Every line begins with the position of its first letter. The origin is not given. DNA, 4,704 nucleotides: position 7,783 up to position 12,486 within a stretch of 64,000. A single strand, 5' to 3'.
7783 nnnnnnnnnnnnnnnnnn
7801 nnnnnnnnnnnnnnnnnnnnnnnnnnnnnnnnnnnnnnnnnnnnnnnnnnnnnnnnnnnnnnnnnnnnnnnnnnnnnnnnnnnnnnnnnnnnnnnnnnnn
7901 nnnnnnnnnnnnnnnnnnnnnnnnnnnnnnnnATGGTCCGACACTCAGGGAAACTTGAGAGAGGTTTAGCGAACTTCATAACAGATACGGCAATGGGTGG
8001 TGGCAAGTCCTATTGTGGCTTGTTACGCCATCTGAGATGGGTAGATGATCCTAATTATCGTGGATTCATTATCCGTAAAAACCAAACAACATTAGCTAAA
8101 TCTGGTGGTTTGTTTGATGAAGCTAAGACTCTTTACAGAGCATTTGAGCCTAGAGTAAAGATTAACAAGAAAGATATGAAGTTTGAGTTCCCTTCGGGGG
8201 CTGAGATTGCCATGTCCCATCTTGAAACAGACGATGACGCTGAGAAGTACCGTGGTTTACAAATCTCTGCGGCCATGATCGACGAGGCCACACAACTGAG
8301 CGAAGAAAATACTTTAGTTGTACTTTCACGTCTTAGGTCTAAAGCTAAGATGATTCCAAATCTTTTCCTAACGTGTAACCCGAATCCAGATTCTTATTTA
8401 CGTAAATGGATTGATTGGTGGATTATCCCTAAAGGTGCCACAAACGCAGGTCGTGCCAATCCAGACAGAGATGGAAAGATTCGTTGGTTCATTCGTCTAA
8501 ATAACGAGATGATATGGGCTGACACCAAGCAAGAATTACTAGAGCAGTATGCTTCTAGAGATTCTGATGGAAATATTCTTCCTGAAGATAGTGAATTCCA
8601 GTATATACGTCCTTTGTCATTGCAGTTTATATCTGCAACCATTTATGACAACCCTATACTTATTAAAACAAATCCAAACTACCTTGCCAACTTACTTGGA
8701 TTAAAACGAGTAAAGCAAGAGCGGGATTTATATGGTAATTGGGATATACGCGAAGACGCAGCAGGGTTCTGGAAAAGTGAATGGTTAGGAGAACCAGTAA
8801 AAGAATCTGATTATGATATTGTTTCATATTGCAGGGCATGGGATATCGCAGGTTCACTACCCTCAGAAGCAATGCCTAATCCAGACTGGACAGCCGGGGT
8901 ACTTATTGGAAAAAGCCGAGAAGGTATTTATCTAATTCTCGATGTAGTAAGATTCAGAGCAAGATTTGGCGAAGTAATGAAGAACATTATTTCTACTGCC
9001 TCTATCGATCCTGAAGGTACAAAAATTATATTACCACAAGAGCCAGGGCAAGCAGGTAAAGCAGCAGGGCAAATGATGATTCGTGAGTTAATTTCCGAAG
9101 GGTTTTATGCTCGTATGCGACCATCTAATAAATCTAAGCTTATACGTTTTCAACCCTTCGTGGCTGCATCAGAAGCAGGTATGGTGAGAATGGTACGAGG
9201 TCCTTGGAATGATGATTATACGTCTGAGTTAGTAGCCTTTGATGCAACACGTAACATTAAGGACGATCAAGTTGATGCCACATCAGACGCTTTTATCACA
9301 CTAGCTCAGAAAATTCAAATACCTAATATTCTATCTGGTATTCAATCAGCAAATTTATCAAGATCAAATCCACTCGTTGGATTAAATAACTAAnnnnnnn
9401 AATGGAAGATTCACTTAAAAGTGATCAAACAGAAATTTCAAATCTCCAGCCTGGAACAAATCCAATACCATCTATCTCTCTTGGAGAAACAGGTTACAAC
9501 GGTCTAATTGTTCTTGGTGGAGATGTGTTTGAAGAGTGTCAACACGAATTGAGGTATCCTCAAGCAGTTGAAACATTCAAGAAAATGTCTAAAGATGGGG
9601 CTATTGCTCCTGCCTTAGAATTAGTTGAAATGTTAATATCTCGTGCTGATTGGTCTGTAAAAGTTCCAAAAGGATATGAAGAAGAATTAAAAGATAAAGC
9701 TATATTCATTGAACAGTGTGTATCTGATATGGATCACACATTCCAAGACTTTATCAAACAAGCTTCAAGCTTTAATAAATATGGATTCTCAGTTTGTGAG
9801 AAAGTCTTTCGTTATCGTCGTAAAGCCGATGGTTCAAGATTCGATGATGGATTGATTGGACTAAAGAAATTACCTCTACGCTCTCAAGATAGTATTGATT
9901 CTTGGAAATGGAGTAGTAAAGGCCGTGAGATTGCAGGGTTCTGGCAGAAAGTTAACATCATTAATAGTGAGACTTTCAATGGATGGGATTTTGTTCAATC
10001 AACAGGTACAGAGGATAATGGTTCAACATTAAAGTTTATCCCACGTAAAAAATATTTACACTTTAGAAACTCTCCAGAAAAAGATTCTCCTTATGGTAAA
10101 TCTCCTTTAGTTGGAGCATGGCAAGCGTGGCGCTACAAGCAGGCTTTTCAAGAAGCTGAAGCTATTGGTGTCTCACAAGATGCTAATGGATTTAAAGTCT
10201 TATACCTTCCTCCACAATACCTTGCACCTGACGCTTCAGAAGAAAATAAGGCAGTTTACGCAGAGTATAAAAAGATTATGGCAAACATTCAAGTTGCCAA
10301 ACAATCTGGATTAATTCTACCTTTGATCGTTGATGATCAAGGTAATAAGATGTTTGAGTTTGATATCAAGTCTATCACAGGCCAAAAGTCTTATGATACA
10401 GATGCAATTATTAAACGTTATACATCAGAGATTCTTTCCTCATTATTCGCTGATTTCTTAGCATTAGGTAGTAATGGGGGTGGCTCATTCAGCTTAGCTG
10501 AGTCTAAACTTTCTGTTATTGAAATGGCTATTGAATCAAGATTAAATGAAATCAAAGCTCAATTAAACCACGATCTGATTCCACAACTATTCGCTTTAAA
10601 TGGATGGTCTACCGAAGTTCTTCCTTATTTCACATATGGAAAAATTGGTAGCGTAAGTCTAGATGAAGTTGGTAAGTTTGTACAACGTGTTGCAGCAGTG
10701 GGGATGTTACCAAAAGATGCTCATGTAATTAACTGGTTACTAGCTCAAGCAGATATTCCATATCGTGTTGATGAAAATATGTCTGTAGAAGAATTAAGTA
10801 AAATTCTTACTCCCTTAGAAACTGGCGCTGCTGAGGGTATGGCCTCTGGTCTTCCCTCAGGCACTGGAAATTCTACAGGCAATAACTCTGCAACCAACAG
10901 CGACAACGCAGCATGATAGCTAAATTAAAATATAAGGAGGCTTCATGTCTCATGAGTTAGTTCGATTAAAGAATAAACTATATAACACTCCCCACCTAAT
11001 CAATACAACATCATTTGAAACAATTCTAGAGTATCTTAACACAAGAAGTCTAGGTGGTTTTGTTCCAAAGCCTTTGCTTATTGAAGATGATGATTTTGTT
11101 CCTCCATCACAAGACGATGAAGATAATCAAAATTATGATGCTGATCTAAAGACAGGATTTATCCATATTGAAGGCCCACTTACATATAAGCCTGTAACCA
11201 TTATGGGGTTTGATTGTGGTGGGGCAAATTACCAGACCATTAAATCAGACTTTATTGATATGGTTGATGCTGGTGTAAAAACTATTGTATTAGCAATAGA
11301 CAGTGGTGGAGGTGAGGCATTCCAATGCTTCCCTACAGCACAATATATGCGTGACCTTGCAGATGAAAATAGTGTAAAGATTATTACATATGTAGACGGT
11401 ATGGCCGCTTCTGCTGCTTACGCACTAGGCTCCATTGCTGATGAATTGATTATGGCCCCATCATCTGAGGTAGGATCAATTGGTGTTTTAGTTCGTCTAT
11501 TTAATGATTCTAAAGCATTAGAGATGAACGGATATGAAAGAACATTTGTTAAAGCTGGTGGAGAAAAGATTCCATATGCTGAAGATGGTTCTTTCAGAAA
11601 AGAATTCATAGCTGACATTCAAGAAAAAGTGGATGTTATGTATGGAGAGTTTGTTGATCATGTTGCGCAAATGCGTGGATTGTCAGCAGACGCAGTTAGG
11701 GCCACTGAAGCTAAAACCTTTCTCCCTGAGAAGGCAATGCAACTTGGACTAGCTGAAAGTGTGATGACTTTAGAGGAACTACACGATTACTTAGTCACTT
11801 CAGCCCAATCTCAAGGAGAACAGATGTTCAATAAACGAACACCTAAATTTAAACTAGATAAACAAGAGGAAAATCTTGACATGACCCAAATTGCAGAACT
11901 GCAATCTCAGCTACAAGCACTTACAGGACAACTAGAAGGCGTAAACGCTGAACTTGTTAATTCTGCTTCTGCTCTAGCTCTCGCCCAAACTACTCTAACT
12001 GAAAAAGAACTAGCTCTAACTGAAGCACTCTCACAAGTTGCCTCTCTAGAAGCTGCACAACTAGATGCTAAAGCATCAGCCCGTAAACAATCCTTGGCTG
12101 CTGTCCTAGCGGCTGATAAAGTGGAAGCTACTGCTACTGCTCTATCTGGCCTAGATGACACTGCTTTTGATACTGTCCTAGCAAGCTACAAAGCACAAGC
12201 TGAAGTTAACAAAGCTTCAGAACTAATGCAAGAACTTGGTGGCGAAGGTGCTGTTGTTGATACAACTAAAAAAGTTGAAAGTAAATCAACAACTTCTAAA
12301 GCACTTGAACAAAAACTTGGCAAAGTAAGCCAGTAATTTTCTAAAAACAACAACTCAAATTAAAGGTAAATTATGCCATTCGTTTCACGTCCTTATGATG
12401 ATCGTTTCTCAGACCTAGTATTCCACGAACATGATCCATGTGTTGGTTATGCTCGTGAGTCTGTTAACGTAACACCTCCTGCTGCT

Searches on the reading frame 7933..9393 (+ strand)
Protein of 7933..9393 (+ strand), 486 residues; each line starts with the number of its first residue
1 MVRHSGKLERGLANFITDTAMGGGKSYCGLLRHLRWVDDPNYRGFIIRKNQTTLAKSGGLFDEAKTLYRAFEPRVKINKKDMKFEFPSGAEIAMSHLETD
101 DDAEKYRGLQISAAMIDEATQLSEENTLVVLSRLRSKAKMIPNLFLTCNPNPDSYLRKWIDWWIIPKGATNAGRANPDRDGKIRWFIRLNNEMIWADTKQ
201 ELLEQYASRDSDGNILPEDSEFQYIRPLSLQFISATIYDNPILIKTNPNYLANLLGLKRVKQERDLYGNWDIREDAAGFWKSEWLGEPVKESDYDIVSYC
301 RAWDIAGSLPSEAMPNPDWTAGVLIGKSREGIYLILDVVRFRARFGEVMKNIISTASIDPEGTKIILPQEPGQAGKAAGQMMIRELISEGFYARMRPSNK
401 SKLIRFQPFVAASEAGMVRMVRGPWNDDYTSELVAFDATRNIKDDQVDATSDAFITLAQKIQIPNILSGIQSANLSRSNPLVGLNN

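Call 9: search_protein_families(library=pfam, proteins=[window:7933-9393:+], max_evalue=0.01)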
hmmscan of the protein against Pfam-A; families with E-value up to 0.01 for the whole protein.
window:7933-9393:+ (486 aa): 3 families
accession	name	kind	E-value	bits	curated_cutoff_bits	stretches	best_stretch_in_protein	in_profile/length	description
PF17289.8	Terminase_6C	-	1e-18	68.2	22.6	1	302-455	2-153/155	Terminase RNaseH-like domain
PF03237.21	Terminase_6N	-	1.1e-17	64.9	22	1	22-285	7-213/215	Terminase large subunit, T4likevirus-type, N-terminal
PF04466.19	Terminase_3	-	5.1e-05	23.4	23.2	1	42-154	32-141/201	Phage terminase large subunit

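Call 10: search_protein_families(library=phrogs, proteins=[window:7933-9393:+], max_evalue=0.001)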
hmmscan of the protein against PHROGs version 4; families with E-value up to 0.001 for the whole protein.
window:7933-9393:+ (486 aa): 9 families
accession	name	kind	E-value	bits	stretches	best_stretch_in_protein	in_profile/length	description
phrog_979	-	head and packaging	1.9e-164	549.8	1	20-470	174-613/642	terminase large subunit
phrog_9526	-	head and packaging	6.3e-48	164.6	1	16-268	29-268/280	terminase large subunit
phrog_9453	-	head and packaging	4.2e-31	109.3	1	268-470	1-224/233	terminase large subunit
phrog_12171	-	head and packaging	8.1e-28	97.7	1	363-460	5-98/110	terminase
phrog_38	-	head and packaging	2.3e-19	70.5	1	271-463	519-709/760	terminase large subunit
phrog_2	-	head and packaging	1.6e-11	44.7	1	22-314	287-498/807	terminase large subunit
phrog_5573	-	head and packaging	2.5e-08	34.7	1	313-456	93-233/250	terminase large subunit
phrog_15848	-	head and packaging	8.9e-06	26.1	1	21-205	27-216/272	terminase large subunit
phrog_3717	-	head and packaging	3.9e-05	24.2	1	46-151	60-165/277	terminase large subunit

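Call 11: find_related_loci(query=window:7933-9393:+, collection=viral_contigs, flank=6000)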
Query window:7933-9393:+ (486 aa) in viral_contigs; peptide patterns used: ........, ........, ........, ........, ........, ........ (x = any residue, [..] = any of these).
15 stretches matched a pattern; 14 encode a relative of the query (tblastn E <= 1e-3); 14 distinct loci.
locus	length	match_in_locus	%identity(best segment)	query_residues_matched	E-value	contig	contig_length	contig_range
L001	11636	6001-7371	79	20-476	0e+0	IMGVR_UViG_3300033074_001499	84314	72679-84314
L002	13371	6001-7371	79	20-476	0e+0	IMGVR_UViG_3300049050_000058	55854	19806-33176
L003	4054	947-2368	73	8-481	0e+0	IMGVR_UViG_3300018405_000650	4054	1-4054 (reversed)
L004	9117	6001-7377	72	10-481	0e+0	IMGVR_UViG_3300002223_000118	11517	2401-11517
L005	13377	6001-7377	72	10-481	0e+0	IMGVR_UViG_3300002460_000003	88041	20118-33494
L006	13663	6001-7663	70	1-481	0e+0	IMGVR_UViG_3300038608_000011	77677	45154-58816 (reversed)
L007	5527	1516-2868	65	1-466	0e+0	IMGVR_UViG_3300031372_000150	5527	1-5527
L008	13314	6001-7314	66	20-472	0e+0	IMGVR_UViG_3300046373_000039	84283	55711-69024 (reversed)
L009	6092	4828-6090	66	13-447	0e+0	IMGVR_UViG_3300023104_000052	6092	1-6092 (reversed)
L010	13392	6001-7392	53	20-484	4e-160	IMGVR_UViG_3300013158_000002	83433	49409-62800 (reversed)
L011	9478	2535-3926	51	20-484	4e-158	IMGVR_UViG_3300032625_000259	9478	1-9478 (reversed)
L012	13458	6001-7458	48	10-484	1e-146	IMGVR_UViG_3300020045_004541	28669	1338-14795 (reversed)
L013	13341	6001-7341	43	20-458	3e-117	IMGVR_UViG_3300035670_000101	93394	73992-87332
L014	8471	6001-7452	37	15-481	3e-105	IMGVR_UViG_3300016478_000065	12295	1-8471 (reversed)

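Call 51: search_dna_similar(query=window:7933-9393:+, collection=phages, mode=protein, max_rows=15)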
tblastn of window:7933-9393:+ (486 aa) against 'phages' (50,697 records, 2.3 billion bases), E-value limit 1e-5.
Records with a match: 1393; places in all: 1426; records where one place covers at least 80% of the query: 1173.
Best place of each record, by identity: <60% 1393.
By first word of the organism name: Escherichia 341; Pseudomonas 231; Vibrio 150; Rheinheimera 115; Salmonella 97; Acinetobacter 92; Klebsiella 40; Erwinia 35; Shigella 24; Campylobacter 24; and 52 more.
By host as written in the record: - 201; Rheinheimera sp. BAL341 115; Escherichia coli 99; Pseudomonas aeruginosa 71; Escherichia coli K-12 MG1655 50; Acinetobacter baumannii 37; Pseudomonas aeruginosa PAO1 26; Campylobacter jejuni 22; and 358 more.
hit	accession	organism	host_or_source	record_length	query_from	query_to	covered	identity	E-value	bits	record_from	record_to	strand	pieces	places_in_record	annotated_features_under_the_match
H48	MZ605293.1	Pseudomonas phage UAVern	Pseudomonas sp.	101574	20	481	95%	44.1%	4e-124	404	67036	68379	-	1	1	putative terminase large subunit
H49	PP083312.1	Pseudomonas phage VB_PaN_phPA-Intesti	Pseudomonas aeruginosa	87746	20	481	95%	43.4%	2e-117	385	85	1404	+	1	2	terminase large subunit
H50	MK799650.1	Pseudomonas phage PAP-JP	Pseudomonas aeruginosa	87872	20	481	95%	43.4%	2e-117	385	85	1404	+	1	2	terminase large subunit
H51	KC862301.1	Pseudomonas phage PAK_P5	Pseudomonas aeruginosa PAK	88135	20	481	95%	43.4%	2e-117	385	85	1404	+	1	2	putative phage terminase large subunit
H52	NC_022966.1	Pseudomonas phage PAK_P5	Pseudomonas aeruginosa PAK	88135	20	481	95%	43.4%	2e-117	385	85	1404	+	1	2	terminase large subunit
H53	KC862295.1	Pseudomonas phage CHA_P1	Pseudomonas aeruginosa CHA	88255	20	481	95%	43.4%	2e-117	385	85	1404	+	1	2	putative phage terminase large subunit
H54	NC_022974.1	Pseudomonas phage CHA_P1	Pseudomonas aeruginosa CHA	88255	20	481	95%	43.4%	2e-117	385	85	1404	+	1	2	terminase large subunit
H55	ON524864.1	Pseudomonas phage vB_PaeM_RP8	Pseudomonas aeruginosa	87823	20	481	95%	43.4%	2e-117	385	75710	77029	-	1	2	terminase large subunit | putative antisense RNA (x2)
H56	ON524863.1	Pseudomonas phage vB_PaeM_RP7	Pseudomonas aeruginosa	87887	20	481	95%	43.4%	2e-117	385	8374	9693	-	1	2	terminase large subunit | putative antisense RNA (x2)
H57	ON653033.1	Pseudomonas phage PH826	Pseudomonas aeruginosa PA003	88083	20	481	95%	43.4%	2e-117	385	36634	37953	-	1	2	terminase large subunit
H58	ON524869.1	Pseudomonas phage vB_PaeM_RP13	Pseudomonas aeruginosa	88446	20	481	95%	43.4%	2e-117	385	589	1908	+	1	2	terminase large subunit | putative antisense RNA (x2)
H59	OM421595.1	Pseudomonas phage vB_PaeM_VL12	Pseudomonas aeruginosa ATCC27853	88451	20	481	95%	43.4%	2e-117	385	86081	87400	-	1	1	terminase large subunit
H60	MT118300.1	Pseudomonas phage Epa26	Pseudomonas sp.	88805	20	481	95%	43.4%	2e-117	385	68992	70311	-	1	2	terminase-like family protein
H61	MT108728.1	Pseudomonas phage Epa17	Pseudomonas sp.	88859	20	481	95%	43.4%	2e-117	385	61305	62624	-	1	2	hypothetical protein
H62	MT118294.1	Pseudomonas phage Epa16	Pseudomonas sp.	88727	20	481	95%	43.4%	8e-114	374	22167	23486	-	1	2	terminase-like family protein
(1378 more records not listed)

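Call 104: search_protein_families(library=pfam, proteins=[L004:3014-3412:+], max_evalue=0.01)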
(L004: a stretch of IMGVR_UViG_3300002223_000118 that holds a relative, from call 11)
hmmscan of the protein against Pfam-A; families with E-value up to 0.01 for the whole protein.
L004:3014-3412:+ (132 aa): 0 families

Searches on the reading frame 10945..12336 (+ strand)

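Call 9: search_protein_families(library=pfam, proteins=[window:10945-12336:+], max_evalue=0.01)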
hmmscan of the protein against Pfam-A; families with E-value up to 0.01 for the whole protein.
window:10945-12336:+ (463 aa): 2 families
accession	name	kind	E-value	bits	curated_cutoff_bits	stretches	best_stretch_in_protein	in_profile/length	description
PF01343.23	Peptidase_S49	-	1.2e-21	77.7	24.9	1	142-282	5-146/154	Peptidase family S49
PF25145.1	NfeD1b_N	-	9.2e-06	25.8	40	1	105-182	25-98/189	NfeD1b, N-terminal domain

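Call 10: search_protein_families(library=phrogs, proteins=[window:10945-12336:+], max_evalue=0.001)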
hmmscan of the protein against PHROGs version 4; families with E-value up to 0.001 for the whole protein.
window:10945-12336:+ (463 aa): 7 families
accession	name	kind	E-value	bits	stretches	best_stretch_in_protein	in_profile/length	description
phrog_53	-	head and packaging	1.5e-76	259.8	1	1-456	4-452/583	head maturation protease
phrog_33023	-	unknown function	7.7e-21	75.4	1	69-380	67-384/507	-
phrog_4103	-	unknown function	1.9e-12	48.6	1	293-450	140-296/304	-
phrog_94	-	head and packaging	9.3e-08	33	1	99-174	104-176/622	head maturation protease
phrog_2976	-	head and packaging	1.1e-06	29.7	1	104-175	45-111/394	head maturation protease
phrog_4759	-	unknown function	2.1e-06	28.6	1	96-195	107-205/209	-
phrog_3348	-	unknown function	1.9e-05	25.1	1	104-171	60-123/386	-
